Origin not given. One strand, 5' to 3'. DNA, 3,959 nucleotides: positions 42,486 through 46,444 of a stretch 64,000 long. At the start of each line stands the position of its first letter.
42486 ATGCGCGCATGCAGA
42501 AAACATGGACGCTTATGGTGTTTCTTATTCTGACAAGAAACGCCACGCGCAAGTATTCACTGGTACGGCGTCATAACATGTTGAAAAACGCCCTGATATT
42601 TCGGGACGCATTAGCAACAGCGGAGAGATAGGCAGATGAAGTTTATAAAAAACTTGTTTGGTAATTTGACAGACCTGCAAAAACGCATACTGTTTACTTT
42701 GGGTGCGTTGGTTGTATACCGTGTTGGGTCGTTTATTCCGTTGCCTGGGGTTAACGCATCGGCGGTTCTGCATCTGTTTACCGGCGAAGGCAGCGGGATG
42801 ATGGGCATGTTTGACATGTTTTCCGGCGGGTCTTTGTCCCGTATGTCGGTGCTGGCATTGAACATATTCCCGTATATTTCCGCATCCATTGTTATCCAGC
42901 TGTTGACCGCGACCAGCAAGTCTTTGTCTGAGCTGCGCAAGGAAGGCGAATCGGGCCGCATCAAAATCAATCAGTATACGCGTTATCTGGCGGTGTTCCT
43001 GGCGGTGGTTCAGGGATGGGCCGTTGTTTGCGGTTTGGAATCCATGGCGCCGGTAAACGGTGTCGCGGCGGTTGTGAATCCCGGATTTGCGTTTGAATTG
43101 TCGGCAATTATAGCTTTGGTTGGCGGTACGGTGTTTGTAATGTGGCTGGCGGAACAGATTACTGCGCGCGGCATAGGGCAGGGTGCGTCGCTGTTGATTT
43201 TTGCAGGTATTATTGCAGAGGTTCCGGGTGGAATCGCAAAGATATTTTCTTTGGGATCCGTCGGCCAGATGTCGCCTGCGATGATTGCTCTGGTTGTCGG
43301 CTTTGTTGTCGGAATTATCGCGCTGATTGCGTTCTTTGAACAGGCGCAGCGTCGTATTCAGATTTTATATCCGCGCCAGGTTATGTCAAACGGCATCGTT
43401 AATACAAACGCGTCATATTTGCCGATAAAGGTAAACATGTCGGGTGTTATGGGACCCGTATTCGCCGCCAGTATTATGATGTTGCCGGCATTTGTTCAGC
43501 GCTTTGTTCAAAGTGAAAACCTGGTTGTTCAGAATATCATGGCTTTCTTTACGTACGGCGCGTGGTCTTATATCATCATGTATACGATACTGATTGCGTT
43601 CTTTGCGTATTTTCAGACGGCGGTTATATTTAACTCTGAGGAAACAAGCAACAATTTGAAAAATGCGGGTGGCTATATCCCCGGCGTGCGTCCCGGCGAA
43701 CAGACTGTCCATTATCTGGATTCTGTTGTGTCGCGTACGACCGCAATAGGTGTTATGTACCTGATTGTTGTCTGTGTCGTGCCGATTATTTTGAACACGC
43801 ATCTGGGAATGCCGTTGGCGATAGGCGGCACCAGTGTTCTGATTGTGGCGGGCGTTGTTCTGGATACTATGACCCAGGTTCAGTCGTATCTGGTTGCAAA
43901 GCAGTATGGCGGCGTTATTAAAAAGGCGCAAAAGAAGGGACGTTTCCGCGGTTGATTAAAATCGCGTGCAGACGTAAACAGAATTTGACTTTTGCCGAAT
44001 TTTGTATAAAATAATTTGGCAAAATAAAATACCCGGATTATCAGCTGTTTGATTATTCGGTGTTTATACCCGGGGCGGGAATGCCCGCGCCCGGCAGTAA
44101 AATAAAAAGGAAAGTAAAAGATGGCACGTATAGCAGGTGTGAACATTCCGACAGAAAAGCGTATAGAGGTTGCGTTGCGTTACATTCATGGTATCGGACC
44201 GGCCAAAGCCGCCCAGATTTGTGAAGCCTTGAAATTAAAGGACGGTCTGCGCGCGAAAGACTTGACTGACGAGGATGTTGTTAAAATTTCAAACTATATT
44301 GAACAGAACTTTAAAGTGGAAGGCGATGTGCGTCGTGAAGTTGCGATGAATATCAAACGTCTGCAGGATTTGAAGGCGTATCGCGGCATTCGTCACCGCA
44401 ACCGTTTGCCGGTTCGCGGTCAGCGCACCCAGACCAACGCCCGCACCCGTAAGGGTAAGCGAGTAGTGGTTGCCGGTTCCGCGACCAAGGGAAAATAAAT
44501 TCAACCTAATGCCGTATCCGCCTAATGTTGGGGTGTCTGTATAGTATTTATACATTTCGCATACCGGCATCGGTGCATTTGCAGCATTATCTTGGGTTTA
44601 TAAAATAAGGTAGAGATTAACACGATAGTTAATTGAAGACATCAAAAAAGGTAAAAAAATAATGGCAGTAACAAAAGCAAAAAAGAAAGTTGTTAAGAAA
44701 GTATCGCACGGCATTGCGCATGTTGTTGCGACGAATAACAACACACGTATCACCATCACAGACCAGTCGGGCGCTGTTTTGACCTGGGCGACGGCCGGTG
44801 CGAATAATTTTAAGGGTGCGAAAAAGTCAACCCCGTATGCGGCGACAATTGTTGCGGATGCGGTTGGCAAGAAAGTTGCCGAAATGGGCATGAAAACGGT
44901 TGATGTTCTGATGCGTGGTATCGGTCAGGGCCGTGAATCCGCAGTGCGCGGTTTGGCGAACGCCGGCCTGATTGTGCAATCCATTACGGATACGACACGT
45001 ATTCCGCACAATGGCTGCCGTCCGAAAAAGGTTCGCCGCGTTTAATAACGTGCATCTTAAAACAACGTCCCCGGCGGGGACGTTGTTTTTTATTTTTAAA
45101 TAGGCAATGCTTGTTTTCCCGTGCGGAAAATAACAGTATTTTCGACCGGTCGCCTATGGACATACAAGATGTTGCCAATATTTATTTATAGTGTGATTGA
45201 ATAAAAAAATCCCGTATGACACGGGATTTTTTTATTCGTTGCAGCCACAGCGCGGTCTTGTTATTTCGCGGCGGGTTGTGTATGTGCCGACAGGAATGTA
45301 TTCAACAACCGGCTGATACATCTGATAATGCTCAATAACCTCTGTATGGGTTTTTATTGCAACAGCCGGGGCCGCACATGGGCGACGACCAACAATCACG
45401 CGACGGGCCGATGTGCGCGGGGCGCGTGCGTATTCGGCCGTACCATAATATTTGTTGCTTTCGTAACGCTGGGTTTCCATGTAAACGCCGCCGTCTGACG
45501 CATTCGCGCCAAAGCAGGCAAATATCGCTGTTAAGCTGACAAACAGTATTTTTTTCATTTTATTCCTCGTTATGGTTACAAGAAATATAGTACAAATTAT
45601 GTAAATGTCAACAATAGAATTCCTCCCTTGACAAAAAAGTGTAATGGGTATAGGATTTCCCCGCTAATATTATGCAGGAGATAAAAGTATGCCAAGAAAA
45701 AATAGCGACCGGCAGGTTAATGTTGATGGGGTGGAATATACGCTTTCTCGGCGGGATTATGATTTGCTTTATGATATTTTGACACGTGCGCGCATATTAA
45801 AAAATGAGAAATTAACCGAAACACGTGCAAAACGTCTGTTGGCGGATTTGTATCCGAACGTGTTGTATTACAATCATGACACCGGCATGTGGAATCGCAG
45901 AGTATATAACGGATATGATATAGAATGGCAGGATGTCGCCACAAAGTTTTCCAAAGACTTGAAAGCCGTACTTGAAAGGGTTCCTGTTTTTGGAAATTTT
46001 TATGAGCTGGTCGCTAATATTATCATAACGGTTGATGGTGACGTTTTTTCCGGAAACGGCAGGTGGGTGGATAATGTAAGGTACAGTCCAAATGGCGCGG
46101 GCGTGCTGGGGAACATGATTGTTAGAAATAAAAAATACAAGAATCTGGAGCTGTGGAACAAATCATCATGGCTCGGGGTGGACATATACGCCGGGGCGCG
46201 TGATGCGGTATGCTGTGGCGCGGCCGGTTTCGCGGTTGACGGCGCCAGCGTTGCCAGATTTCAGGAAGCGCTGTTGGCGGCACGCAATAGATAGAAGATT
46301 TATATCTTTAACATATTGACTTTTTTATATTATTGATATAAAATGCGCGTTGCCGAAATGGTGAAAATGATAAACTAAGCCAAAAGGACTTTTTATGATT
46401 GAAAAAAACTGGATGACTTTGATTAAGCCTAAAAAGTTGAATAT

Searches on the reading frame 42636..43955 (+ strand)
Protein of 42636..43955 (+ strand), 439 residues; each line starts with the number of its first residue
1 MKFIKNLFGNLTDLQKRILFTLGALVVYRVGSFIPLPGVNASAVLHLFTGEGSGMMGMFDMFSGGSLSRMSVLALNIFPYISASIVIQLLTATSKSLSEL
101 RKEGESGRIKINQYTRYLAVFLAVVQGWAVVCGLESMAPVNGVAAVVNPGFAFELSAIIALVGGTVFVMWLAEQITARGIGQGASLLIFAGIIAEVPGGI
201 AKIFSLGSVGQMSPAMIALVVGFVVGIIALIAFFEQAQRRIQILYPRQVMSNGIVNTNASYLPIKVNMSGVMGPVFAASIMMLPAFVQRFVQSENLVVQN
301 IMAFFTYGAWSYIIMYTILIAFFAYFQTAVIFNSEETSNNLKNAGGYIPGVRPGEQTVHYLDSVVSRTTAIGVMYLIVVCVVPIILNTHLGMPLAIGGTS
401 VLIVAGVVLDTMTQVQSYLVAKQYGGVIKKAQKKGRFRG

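Call 33: search_protein_families(library=pfam, proteins=[window:42636-43955:+], max_evalue=0.001)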
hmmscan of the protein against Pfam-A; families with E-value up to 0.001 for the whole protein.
window:42636-43955:+ (439 aa): 1 family
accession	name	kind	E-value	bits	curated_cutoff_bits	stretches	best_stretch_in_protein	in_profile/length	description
PF00344.25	SecY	-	2.6e-91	306.6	32.2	1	71-412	1-306/306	SecY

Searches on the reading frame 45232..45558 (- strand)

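Call 3: search_protein_families(library=pfam, proteins=[window:45232-45558:-], max_evalue=1)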
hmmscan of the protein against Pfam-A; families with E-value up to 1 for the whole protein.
window:45232-45558:- (108 aa): 0 families

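Call 4: search_protein_families(library=ncbifam, proteins=[window:45232-45558:-], max_evalue=1)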
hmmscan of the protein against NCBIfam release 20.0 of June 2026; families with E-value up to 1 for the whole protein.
window:45232-45558:- (108 aa): 1 family
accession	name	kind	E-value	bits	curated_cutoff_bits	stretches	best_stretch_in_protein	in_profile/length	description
NF053573.1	PBP2_PenA_Neis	exception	0.048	12.2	1105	1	8-71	31-93/572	peptidoglycan D,D-transpeptidase PBP2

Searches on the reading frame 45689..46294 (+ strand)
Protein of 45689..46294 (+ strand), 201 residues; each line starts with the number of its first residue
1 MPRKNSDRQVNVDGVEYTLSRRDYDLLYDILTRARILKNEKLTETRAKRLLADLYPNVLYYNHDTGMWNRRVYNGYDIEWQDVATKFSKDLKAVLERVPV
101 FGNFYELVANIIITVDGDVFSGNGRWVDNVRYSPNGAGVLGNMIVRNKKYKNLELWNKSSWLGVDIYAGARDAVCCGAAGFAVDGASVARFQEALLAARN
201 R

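Call 3: search_protein_families(library=pfam, proteins=[window:45689-46294:+], max_evalue=1)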
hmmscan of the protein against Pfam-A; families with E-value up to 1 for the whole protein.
window:45689-46294:+ (201 aa): 1 family
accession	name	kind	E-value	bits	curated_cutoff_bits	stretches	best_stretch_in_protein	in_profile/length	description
PF21233.3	RIOX1_C_WH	-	0.21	12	27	1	41-107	40-102/129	Ribosomal oxygenase 1, C-terminal winged helix domain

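Call 4: search_protein_families(library=ncbifam, proteins=[window:45689-46294:+], max_evalue=1)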
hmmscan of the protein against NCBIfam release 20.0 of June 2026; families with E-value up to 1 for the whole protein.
window:45689-46294:+ (201 aa): 0 families
